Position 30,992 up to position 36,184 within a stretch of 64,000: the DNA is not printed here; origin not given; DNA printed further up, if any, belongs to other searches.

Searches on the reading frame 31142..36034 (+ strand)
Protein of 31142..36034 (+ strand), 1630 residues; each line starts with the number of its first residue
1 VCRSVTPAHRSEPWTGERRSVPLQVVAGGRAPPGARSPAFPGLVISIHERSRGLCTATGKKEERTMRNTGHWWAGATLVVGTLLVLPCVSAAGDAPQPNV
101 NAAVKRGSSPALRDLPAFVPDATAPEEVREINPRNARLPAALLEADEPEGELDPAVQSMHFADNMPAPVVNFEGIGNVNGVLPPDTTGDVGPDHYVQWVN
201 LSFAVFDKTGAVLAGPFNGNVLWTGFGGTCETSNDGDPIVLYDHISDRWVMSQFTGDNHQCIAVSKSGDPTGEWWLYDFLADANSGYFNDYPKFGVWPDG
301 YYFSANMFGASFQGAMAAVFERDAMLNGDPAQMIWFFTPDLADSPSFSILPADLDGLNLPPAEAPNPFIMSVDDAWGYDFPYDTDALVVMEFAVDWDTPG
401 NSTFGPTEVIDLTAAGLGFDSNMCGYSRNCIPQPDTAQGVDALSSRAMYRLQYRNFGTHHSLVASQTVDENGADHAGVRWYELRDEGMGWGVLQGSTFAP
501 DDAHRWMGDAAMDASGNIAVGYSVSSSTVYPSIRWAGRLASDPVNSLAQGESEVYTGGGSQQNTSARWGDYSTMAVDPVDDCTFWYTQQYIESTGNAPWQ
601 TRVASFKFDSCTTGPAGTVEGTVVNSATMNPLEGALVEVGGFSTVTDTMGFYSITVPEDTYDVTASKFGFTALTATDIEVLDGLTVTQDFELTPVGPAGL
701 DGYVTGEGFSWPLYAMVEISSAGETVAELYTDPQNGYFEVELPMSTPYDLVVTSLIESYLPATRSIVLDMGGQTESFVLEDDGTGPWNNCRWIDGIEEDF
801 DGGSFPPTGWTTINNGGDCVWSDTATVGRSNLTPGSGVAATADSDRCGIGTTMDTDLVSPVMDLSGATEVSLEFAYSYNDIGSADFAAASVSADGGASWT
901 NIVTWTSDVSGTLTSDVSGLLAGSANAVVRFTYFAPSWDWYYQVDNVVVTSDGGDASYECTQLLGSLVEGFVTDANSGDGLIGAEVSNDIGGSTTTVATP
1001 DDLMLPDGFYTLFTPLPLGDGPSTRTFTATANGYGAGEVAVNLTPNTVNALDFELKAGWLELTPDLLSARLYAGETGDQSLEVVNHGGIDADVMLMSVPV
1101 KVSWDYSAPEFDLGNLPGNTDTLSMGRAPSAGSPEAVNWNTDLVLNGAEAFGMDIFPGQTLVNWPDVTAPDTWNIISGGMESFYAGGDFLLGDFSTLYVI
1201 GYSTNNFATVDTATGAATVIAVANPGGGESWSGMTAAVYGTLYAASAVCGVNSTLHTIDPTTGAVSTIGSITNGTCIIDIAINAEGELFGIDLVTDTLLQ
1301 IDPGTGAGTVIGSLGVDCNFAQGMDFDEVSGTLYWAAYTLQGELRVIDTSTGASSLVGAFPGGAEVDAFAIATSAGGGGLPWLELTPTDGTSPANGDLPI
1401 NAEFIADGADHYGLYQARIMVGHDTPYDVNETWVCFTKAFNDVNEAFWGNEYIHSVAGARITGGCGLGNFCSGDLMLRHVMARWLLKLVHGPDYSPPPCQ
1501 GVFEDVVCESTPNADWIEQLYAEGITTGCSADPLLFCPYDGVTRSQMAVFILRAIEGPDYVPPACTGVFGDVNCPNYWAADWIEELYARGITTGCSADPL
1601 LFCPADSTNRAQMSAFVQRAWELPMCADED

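Call 19: search_protein_families(library=pfam, proteins=[window:31142-36034:+], max_evalue=0.001)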
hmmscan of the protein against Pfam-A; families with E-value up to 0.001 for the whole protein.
window:31142-36034:+ (1630 aa): 4 families
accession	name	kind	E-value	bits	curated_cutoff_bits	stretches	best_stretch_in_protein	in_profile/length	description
PF13620.12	CarboxypepD_reg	-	1.4e-17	64.3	32.3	1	618-693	1-82/82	Carboxypeptidase regulatory-like domain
PF14339.12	DUF4394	-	2.9e-10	40.3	29.6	1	1286-1370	141-230/230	Domain of unknown function (DUF4394)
PF13715.12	CarbopepD_reg_2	-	4.1e-10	40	32.2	1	619-674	1-59/88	CarboxypepD_reg-like domain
PF21959.2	DUF6923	-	0.00014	22.2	27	0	1182-1270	87-170/234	Repeat of unknown function (DUF6923)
